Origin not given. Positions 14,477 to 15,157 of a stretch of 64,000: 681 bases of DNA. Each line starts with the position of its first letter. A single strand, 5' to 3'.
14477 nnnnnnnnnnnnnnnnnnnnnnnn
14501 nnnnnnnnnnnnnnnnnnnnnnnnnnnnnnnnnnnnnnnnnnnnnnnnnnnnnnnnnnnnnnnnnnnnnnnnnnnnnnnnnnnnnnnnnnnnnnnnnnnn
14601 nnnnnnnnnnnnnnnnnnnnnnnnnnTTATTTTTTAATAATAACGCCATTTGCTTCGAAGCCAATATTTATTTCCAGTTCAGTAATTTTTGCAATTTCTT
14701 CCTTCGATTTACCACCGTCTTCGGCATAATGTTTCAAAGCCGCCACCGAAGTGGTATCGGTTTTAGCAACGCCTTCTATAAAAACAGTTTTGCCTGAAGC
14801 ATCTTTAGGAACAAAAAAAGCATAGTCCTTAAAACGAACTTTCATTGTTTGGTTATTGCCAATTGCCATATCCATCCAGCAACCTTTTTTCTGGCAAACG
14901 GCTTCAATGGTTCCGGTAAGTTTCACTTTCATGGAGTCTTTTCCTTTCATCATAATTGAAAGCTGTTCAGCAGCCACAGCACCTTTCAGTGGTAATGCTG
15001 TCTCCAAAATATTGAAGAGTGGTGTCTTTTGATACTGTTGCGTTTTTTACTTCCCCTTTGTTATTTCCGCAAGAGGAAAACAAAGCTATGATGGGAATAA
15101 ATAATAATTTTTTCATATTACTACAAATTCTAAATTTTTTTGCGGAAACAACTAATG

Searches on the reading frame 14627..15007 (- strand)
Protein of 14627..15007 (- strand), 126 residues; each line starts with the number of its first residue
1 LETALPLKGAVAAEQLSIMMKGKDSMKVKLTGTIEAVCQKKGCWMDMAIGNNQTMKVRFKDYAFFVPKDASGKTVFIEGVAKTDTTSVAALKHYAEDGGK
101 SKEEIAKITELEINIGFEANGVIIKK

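Call 12: search_protein_families(library=pfam, proteins=[window:14627-15007:-], max_evalue=0.01)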
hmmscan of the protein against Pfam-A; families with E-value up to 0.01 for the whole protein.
window:14627-15007:- (126 aa): 1 family
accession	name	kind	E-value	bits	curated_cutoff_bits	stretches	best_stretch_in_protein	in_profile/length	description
PF16267.10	DUF4920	-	1.6e-37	127.9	25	1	20-102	5-87/87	Domain of unknown function (DUF4920)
